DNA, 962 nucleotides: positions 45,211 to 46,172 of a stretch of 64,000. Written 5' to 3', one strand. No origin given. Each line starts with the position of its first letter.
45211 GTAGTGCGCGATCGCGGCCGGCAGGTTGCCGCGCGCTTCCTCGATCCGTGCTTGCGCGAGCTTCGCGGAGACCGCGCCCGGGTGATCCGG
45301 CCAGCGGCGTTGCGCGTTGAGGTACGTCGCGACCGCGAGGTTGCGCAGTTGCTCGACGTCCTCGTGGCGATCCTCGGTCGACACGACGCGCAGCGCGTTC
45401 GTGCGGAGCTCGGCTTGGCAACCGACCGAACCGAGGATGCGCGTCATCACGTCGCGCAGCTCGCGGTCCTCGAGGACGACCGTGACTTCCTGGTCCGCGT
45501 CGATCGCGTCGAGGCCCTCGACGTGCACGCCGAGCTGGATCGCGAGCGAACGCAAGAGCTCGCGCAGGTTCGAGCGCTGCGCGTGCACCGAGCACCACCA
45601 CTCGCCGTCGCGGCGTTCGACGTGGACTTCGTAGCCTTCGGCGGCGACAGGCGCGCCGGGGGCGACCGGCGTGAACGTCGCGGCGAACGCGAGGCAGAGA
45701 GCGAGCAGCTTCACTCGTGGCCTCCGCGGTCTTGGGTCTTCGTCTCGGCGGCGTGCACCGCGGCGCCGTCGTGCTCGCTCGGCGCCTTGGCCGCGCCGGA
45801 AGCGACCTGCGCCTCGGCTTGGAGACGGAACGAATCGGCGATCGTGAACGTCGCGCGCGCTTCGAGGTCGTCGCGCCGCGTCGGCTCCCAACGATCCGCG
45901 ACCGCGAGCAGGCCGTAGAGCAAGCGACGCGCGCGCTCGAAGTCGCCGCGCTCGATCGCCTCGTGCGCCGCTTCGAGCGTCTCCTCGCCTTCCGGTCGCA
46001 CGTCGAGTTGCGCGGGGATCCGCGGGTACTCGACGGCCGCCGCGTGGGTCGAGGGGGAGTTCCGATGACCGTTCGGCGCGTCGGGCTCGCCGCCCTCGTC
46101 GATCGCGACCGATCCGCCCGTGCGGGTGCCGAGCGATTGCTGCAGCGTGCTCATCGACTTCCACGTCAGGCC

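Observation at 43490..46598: Three uncharacterised envelope proteins co-transcribed ahead of flrBC/flgB: candidate periplasmic motor scaffold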

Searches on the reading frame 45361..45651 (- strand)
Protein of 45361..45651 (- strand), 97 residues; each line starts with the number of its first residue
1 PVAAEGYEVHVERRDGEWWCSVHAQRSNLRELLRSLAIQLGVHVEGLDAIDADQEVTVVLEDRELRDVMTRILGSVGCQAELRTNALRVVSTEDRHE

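Call 31: search_solved_structures(query=A4, max_evalue=10, show_alignments=2)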
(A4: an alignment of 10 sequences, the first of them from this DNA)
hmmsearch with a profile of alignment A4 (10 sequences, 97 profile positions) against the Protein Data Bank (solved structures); distinct sequences matched with E-value up to 10: 3.
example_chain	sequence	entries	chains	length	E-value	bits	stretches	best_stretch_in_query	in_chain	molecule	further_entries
6vda_A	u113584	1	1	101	0.44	13.6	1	25-66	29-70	ZT_dimer domain-containing protein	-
9f1d_DD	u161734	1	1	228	0.47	13.5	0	25-59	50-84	Isoform 2 of Huntingtin-interacting protein K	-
2zzt_A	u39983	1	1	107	0.48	13.5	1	25-66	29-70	Putative uncharacterized protein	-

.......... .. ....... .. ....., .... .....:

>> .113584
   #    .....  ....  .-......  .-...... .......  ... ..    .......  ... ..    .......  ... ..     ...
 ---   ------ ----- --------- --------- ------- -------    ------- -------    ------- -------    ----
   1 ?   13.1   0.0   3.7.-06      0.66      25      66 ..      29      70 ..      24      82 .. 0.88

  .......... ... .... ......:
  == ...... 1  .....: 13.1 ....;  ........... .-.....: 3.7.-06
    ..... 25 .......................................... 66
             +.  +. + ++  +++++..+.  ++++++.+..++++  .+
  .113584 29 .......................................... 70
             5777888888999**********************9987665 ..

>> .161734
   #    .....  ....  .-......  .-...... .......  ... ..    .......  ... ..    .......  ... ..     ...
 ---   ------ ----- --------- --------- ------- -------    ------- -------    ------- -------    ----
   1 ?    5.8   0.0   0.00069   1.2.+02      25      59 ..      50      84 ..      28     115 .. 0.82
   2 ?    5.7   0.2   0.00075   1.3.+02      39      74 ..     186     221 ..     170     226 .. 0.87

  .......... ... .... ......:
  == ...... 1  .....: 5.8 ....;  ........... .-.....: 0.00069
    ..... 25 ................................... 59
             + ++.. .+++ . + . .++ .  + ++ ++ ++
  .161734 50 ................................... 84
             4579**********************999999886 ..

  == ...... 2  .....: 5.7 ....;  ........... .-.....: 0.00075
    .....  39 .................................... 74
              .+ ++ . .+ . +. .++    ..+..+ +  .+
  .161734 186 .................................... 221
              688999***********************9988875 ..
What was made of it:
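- Tried and rejected: First N-domain profile of 10 sequences (call 31).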

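Call 40: predict_structure(alignment_id=A4)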
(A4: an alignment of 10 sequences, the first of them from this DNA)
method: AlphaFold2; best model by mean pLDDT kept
length: 97 residues; sequences in the alignment: 10
mean_pLDDT: 90.6   pTM: 0.81
mean pLDDT of the five models: 90.6, 90.4, 90.1, 89.6, 88.9
residues with pLDDT >= 90: 85; 70-90: 4; 50-70: 4; < 50: 4
segments of 3 or more residues with pLDDT < 50: none
pLDDT, mean of each block of 10 residues (from residue 1): 74 95 95 95 95 94 96 94 94 67
secondary structure, 60 per line:
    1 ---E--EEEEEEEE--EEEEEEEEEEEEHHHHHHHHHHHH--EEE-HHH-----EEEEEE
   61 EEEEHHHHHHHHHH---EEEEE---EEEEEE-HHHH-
elements in order: E7-14 E17-28 H29-40 E43-45 E55-64 H65-74 E78-82 E86-91 H93-96
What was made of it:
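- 45379..45639 (-): g2 N-terminal secretin-N0/STN-like domain (residues 26-112). AF2 of the domain alone gives pLDDT 90.6 (call 40).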

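Call 44: fold_search(model_id=the predicted structure, library=pdb)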
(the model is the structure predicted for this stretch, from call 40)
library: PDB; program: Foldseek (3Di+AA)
matches with E <= 10: 443; with E <= 0.001: 0
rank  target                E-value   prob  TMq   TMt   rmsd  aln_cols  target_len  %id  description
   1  4av2_A                4.8e-03  1.00  0.58  0.23  17.8       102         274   15  Single particle electron microscopy of PilQ dodecameric complexes from Neisseria meningitidis. (released 2012-10-17)
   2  7ah9_5M               7.4e-03  1.00  0.55  0.13   2.8        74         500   18  Substrate-engaged type 3 secretion system needle complex from Salmonella enterica typhimurium - SpaR state 1 (released 2021-03-17)
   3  4ar0_MODEL_1_A        8.4e-03  1.00  0.55  0.43   2.7        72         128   15  N0 domain of Neisseria meningitidis Pilus assembly protein PilQ (released 2012-10-17)
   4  7ah9_5B               9.0e-03  1.00  0.54  0.13   2.9        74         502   18  Substrate-engaged type 3 secretion system needle complex from Salmonella enterica typhimurium - SpaR state 1 (released 2021-03-17)
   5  7ah9_5O               9.6e-03  1.00  0.54  0.13   2.8        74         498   18  Substrate-engaged type 3 secretion system needle complex from Salmonella enterica typhimurium - SpaR state 1 (released 2021-03-17)
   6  7ah9_5D               1.5e-02  1.00  0.54  0.13   2.9        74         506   18  Substrate-engaged type 3 secretion system needle complex from Salmonella enterica typhimurium - SpaR state 1 (released 2021-03-17)
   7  7ah9_5G               1.8e-02  1.00  0.54  0.13   2.8        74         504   18  Substrate-engaged type 3 secretion system needle complex from Salmonella enterica typhimurium - SpaR state 1 (released 2021-03-17)
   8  7ah9_5K               2.0e-02  0.99  0.52  0.12   4.6        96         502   17  Substrate-engaged type 3 secretion system needle complex from Salmonella enterica typhimurium - SpaR state 1 (released 2021-03-17)
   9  7ah9_5C               2.2e-02  0.99  0.54  0.13   4.5        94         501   17  Substrate-engaged type 3 secretion system needle complex from Salmonella enterica typhimurium - SpaR state 1 (released 2021-03-17)
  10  7ah9_5P               2.5e-02  1.00  0.54  0.13   2.9        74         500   18  Substrate-engaged type 3 secretion system needle complex from Salmonella enterica typhimurium - SpaR state 1 (released 2021-03-17)
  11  6pem_A                2.8e-02  1.00  0.54  0.40   2.9        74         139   18  Focussed refinement of InvGN0N1:SpaPQR:PrgHK from Salmonella SPI-1 injectisome NC-base (released 2019-10-23)
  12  6q14_A                3.2e-02  0.99  0.54  0.13   2.9        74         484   18  Structure of the Salmonella SPI-1 injectisome NC-base (released 2019-10-23)
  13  4m0n                  3.2e-02  0.99  0.61  0.30  10.6       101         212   12  Crystal structure of a putative anti-sigma factor (BDI_1681) from Parabacteroides distasonis ATCC 8503 at 1.65 A resolut (released 2013-10-16)
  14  7ah9_5A               3.6e-02  0.99  0.50  0.37   3.3        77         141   17  Substrate-engaged type 3 secretion system needle complex from Salmonella enterica typhimurium - SpaR state 1 (released 2021-03-17)
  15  7pmp_MODEL_1_A        3.8e-02  0.99  0.53  0.48   3.2        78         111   14  Solution structure of Legionella pneumophila LspD (released 2022-09-14)
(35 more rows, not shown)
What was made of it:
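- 45379..45639 (-): Foldseek hits are PilQ, InvG, GspD and LspD N0 domains and the PupA and FpvA signalling domains, with TM about 0.55 and rmsd about 2.8 A over 74 residues (call 44).
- On STN / secretin-N0 domain (Pfam PF07660): Foldseek probability is about 1.0, TM about 0.55 and rmsd 2.7-2.9 A over 72-74 residues against PilQ, InvG, GspD, LspD, PupA and FpvA (call 44).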

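Call 81: search_solved_structures(query=A9, max_evalue=10, show_alignments=2)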
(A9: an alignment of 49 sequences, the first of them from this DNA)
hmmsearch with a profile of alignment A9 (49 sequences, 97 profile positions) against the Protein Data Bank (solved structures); distinct sequences matched with E-value up to 10: 8.
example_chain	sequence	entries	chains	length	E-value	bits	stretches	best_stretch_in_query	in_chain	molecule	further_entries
4ar0_A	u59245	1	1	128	0.0021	21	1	20-93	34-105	TYPE IV PILUS BIOGENESIS AND COMPETENCE PROTEIN PILQ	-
6w6m_A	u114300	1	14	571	0.0032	20.4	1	14-93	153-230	Type IV pilus secretin PilQ family protein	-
4av2_A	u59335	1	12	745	0.035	17.1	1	20-93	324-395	TYPE IV PILUS BIOGENESIS AND COMPETENCE PROTEIN PILQ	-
9sh1_A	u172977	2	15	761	0.037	17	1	20-93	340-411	Type IV pilus biogenesis and competence protein PilQ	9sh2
9x0w_A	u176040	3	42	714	0.05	16.6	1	20-93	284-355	Fimbrial assembly protein PilQ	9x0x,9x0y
6ve2_A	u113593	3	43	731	0.053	16.5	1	20-93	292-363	Fimbrial assembly protein PilQ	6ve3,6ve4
4h9s_A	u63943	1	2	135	0.89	12.6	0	22-47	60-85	Histone H3.3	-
2a02_A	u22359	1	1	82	1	12.4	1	27-94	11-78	Ferric-pseudobactin 358 receptor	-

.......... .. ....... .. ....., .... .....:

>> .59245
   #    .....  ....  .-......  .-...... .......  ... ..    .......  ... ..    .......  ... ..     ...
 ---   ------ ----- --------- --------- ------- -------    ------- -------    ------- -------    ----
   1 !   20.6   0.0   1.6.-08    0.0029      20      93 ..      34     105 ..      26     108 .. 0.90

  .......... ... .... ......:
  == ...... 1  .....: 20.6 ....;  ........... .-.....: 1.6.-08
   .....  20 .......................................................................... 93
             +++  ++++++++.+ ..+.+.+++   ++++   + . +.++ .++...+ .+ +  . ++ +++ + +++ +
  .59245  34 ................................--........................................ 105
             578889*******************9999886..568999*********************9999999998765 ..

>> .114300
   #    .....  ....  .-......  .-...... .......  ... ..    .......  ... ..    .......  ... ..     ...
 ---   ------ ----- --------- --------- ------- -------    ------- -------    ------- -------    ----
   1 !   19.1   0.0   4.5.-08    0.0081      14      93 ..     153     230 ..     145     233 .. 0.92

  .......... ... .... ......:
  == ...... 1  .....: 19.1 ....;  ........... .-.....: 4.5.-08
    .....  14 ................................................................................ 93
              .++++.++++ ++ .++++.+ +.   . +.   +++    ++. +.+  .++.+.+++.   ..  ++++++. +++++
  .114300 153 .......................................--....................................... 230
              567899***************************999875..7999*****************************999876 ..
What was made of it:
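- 45379..45639 (-): The sequence profile hits PilQ N0 at E=2e-3 (call 81).
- On STN / secretin-N0 domain (Pfam PF07660): The family profile hits PilQ N0 at E=2e-3 (call 81).
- Closest known: Secretin N0 domains. Same: The best structural and profile matches of the g2 N-domain are N0 domains (calls 44, 81).
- TPR plus N0 is the domain vocabulary of secretin-pilotin systems (calls 44, 81).
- Tried and rejected: The 49-sequence profile was needed (call 81).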

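Call 82: search_protein_families(library=pfam, alignment_id=A9, max_evalue=1)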
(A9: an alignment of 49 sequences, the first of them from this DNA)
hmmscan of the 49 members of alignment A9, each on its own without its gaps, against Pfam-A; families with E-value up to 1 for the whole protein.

A. member 1, seq(97 aa): 0 families

B. families by the number of members that match (of 49 scanned): 17 families
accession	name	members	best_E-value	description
PF07660.19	STN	23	0.00014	Secretin and TonB N terminus short domain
PF16816.10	DotD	3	0.11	DotD protein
PF03771.21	SPDY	1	0.011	Domain of unknown function (DUF317)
PF21834.1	DUF6894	1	0.021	Domain of unknown function (DUF6894)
PF21334.2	ATPD_C_fung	1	0.029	Fungal epsilon subunit of F1F0-ATP synthase C-terminal domain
PF16344.10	FecR_C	1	0.049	FecR, C-terminal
PF14748.11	P5CR_dimer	1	0.051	Pyrroline-5-carboxylate reductase dimerisation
PF10502.14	Peptidase_S26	1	0.053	Signal peptidase, peptidase S26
PF05749.17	Rubella_E2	1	0.064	Rubella membrane glycoprotein E2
PF02670.22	DXP_reductoisom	1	0.07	1-deoxy-D-xylulose 5-phosphate reductoisomerase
PF11065.13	DUF2866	1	0.077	Protein of unknown function (DUF2866)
PF22310.2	NMB0315_dom_I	1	0.11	NMB0315-like, domain I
PF11141.13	DUF2914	1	0.21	Protein of unknown function (DUF2914)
PF03451.21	HELP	1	0.21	HELP motif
PF03461.20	TRCF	1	0.22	TRCF domain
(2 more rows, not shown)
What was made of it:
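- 45379..45639 (-): Pfam STN is hit by 23 of 49 members (call 82).
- On PflA (Campylobacterota spoke protein): It matches secretin N0/STN (calls 40, 44, 81, 82).
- On STN / secretin-N0 domain (Pfam PF07660): 23 of 49 members hit PF07660, best E=1.4e-4 (call 82).
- On FecA/FecR-type cell-surface signalling: One of 49 N-domains weakly hit FecR_C (call 82).
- Checked: The N-domain is STN/secretin-N0-like by Foldseek (call 44), by a sequence profile against PDB (PilQ N0, E=2e-3, call 81) and by Pfam STN hits in 23 of 49 family members (call 82).
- This is established knowledge; the fold and profile matches are in calls 44, 81 and 82.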

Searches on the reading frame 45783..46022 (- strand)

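Call 88: search_protein_families(library=pfam, proteins=[window:45783-46022:-], max_evalue=10)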
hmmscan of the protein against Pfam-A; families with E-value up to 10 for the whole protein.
seq(80 aa): 1 family
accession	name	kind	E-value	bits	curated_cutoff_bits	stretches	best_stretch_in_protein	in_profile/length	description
PF18677.6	ArnB_C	-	0.16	12.3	26.3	1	14-53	11-47/72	Archaellum regulatory network B, C-terminal domain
